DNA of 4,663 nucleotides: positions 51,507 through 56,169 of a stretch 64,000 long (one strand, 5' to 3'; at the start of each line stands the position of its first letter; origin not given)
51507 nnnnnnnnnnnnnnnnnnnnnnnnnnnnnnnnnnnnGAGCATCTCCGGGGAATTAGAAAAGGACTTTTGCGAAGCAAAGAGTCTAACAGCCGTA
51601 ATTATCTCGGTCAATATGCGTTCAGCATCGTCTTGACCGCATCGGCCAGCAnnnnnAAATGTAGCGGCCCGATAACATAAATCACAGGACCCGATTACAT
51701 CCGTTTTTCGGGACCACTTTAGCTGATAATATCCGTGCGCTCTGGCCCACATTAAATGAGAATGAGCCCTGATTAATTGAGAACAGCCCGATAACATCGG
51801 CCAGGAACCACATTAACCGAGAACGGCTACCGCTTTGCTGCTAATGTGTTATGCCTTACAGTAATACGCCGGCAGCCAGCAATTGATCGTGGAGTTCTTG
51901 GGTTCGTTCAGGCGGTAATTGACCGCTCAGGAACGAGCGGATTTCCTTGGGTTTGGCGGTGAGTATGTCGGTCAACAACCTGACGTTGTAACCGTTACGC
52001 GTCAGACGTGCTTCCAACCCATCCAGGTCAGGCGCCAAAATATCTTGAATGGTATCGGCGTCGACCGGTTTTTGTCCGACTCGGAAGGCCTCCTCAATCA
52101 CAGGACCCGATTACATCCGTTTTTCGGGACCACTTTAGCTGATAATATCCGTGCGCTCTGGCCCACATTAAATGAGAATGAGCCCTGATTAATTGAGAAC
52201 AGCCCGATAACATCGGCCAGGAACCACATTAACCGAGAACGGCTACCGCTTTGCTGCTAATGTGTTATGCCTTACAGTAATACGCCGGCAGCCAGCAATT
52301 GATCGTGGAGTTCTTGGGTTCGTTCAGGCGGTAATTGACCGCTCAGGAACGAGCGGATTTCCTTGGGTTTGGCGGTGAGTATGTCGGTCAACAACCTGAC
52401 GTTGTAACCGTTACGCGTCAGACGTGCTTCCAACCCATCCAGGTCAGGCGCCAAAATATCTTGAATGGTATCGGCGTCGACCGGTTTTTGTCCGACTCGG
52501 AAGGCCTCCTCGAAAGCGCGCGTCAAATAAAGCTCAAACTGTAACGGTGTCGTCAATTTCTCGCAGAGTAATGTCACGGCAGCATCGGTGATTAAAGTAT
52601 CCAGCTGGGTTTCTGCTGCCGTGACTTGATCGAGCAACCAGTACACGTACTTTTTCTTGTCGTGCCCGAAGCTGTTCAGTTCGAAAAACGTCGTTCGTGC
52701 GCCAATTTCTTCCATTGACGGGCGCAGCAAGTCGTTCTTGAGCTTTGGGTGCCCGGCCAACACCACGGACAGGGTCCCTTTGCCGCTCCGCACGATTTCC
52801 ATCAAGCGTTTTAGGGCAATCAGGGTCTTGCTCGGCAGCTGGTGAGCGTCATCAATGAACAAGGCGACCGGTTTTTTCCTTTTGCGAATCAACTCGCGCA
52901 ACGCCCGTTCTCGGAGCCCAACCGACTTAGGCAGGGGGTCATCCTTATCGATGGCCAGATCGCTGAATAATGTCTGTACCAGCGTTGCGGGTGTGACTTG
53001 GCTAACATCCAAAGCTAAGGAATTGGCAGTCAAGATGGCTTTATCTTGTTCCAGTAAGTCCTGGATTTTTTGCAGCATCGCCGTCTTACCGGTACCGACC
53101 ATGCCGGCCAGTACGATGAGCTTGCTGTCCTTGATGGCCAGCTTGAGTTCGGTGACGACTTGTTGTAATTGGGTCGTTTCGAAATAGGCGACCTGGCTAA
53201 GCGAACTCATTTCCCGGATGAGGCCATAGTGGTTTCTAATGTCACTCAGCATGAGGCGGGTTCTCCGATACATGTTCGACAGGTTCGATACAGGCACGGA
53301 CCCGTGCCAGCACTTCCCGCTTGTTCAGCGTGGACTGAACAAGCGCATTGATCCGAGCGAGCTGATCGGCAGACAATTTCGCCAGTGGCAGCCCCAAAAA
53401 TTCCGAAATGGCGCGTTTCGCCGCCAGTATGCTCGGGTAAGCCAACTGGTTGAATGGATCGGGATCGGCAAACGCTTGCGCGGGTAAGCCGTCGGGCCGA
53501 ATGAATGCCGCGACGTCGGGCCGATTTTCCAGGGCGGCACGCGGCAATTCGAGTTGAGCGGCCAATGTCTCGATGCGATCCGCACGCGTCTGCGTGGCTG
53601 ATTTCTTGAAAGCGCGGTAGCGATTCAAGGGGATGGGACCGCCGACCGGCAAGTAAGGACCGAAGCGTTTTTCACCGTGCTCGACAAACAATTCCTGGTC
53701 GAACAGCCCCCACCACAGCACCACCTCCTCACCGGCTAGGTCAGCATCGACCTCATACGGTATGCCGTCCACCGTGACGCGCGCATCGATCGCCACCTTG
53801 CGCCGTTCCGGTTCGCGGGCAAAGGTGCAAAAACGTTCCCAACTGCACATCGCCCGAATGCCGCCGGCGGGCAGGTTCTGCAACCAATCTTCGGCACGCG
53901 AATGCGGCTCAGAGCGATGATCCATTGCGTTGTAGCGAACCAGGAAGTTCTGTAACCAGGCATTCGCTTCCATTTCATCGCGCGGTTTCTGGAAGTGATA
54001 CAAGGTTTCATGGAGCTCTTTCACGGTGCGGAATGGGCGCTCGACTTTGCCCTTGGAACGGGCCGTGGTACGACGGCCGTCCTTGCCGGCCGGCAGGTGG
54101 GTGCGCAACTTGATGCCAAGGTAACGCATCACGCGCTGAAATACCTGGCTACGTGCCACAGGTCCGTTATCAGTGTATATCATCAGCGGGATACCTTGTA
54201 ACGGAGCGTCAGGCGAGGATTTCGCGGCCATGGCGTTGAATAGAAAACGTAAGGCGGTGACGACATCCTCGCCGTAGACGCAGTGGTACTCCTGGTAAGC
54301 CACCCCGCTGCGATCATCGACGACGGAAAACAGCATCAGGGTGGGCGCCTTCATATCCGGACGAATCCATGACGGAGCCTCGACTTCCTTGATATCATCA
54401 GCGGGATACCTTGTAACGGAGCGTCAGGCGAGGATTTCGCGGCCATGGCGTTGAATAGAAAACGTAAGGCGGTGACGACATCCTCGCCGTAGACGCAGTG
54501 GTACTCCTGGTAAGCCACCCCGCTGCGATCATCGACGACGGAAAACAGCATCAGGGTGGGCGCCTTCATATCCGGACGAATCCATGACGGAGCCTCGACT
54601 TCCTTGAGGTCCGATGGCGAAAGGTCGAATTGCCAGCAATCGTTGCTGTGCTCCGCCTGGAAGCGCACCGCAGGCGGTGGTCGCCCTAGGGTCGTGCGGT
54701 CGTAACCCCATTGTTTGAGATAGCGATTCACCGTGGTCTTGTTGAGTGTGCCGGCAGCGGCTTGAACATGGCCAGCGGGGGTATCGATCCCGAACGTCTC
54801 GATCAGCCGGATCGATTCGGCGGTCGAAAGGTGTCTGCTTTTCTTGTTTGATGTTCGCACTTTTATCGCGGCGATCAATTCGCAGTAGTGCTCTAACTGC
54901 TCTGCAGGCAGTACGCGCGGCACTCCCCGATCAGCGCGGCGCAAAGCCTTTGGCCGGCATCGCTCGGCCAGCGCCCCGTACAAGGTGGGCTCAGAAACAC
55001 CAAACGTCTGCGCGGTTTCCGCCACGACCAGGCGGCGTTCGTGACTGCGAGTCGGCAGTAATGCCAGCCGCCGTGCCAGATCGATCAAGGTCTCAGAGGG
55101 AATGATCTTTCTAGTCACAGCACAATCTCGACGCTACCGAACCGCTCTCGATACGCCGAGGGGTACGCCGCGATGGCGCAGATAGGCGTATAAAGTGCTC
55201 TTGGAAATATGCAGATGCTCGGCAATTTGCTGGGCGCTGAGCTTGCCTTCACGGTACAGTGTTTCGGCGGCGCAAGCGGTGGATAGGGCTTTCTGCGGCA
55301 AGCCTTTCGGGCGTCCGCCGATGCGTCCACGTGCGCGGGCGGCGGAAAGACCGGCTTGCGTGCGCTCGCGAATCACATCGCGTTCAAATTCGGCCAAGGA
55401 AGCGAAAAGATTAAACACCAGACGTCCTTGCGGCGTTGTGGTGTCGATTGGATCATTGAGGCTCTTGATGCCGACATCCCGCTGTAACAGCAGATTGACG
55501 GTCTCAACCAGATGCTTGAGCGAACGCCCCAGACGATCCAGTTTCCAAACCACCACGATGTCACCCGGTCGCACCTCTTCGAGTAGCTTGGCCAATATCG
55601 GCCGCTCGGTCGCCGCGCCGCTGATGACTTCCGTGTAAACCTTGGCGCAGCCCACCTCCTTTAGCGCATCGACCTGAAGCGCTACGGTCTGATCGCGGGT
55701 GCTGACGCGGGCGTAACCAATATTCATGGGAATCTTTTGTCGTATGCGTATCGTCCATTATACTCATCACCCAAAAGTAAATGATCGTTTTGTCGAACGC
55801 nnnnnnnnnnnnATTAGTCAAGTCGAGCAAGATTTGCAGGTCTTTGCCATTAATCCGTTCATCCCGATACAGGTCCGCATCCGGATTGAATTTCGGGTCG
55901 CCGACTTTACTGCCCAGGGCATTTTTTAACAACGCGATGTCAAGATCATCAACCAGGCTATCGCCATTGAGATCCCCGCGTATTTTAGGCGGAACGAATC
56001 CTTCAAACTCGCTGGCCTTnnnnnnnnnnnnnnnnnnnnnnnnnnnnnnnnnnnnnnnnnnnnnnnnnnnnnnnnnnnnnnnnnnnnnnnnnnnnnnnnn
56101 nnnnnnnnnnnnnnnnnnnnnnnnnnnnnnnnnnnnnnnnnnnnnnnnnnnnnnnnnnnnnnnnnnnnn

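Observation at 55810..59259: The 1149-aa transposon cargo protein ends in a dockerin-like Ca-binding repeat pair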

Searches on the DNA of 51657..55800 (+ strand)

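Call 60: search_dna_similar(query=window:51657-55800:+, collection=plasmids, mode=near, max_rows=10)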
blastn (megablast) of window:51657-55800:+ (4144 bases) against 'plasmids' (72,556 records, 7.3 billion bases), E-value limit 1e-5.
Records with a match: 2; places in all: 2; records where one place covers at least 80% of the query: 1.
Best place of each record, by identity: 90-95% 1; 80-90% 1.
By first word of the organism name: Methylomonas 2.
By predicted mobility (MOB-suite, as given by PLSDB): non-mobilizable 2.
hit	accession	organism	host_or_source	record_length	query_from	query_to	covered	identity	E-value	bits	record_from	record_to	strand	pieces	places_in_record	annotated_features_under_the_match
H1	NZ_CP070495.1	Methylomonas sp. EFPC1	pure culture,stream biofilm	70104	4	4126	99%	86.9%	0e+0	4631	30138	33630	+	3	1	DDE-type integrase/transposase/recombinase | AAA family ATPase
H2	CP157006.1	Methylomonas sp. AM2-LC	-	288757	4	590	8%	91.0%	1e-57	435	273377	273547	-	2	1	record has no annotation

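Call 62: get_annotated_region(hit=H1, flank=9000)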
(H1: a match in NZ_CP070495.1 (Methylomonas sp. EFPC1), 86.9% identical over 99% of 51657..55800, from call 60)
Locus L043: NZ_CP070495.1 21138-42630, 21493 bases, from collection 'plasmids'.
description: Methylomonas sp. EFPC1 plasmid unnamed, complete sequence
organism: Methylomonas sp. EFPC1 (NCBI taxid 2812647)
taxonomy: Bacteria; Pseudomonadota; Gammaproteobacteria; Methylococcales; Methylococcaceae; Methylomonas; Methylomonas sp. EFPC1
host: -; source: pure culture,stream biofilm; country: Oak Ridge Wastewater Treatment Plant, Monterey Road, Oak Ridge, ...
typing (MOB-suite, as given by PLSDB): non-mobilizable
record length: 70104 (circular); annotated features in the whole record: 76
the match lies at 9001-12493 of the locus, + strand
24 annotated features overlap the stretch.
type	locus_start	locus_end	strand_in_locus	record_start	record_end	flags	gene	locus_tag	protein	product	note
CDS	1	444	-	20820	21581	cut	-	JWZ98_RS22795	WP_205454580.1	ParA family protein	-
CDS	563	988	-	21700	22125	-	-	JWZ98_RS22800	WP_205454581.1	hypothetical protein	-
CDS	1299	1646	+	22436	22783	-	-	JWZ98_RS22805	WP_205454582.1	hypothetical protein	-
CDS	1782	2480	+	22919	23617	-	-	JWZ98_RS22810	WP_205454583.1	DNA adenine methylase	-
CDS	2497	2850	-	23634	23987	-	-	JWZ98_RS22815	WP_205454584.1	hypothetical protein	-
CDS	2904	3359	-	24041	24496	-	-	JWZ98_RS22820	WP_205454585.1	JAB domain-containing protein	-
CDS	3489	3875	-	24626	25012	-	-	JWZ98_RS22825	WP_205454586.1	hypothetical protein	-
CDS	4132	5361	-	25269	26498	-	-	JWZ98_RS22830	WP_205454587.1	DUF3560 domain-containing protein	-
CDS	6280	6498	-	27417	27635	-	-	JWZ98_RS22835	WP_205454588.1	hypothetical protein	-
CDS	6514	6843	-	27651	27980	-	-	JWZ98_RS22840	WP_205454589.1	hypothetical protein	-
CDS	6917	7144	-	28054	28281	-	-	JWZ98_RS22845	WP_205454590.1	hypothetical protein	-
CDS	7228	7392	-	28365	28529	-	-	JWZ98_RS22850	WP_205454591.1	hypothetical protein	-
CDS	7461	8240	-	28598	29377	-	-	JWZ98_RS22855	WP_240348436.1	DUF932 domain-containing protein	-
CDS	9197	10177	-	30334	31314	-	-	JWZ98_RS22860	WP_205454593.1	AAA family ATPase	-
CDS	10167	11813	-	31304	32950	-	-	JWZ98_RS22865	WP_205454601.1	DDE-type integrase/transposase/recombinase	-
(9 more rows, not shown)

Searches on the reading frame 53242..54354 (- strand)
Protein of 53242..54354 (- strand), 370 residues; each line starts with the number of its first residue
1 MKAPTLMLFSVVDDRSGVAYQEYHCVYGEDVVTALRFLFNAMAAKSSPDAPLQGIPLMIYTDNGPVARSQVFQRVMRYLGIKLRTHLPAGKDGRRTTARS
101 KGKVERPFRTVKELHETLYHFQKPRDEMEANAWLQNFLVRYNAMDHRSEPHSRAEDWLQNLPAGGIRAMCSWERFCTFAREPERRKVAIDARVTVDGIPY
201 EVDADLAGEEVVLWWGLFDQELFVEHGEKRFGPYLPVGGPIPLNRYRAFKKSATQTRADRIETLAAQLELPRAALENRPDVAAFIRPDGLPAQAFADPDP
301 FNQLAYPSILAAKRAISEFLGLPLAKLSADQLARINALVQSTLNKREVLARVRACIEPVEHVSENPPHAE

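Call 17: search_protein_families(library=pfam, proteins=[window:53242-54354:-], max_evalue=0.001)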
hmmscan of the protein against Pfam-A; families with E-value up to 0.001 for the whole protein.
window:53242-54354:- (370 aa): 0 families

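Call 61: search_protein_families(library=ncbifam, proteins=[window:53242-54354:-], max_evalue=0.01)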
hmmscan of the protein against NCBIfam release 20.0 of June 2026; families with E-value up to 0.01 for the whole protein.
window:53242-54354:- (370 aa): 3 families
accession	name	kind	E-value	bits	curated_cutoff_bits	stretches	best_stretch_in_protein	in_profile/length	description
NF033577.2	transpos_IS481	equivalog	3.2e-12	46.5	224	1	6-143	148-268/284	IS481 family transposase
NF033546.1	transpos_IS21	equivalog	8.9e-05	22.1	160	1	94-160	220-285/294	IS21 family transposase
NF033594.2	transpos_ISNCY_2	equivalog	0.00039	19.7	250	1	53-146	185-282/368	ISNCY family transposase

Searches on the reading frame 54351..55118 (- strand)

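Call 17: search_protein_families(library=pfam, proteins=[window:54351-55118:-], max_evalue=0.001)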
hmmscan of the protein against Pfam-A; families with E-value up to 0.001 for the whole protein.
window:54351-55118:- (255 aa): 0 families

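Call 61: search_protein_families(library=ncbifam, proteins=[window:54351-55118:-], max_evalue=0.01)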
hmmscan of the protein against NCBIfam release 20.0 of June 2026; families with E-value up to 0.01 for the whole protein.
window:54351-55118:- (255 aa): 1 family
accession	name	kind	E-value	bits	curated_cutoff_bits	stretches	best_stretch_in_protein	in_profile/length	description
NF033577.2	transpos_IS481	equivalog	5.2e-09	36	224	1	26-227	10-184/284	IS481 family transposase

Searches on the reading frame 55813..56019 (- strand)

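Call 3: search_protein_families(library=pfam, proteins=[window:55813-56019:-], max_evalue=10)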
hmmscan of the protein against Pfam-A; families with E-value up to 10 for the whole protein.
seq(69 aa): 1 family
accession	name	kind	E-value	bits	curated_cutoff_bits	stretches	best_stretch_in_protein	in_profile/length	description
PF00404.24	Dockerin_1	-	1.6e-10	41.5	22.9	1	15-64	2-52/57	Dockerin type I domain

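Call 4: search_protein_families(library=ncbifam, proteins=[window:55813-56019:-], max_evalue=10)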
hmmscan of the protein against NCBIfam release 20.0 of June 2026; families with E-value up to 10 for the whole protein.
seq(69 aa): 1 family
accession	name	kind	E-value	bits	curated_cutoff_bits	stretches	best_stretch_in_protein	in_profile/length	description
NF049990.1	CellobisidaseCelK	equivalog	0.035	12.3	1700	1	13-64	828-878/889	cellulose 1,4-beta-cellobiosidase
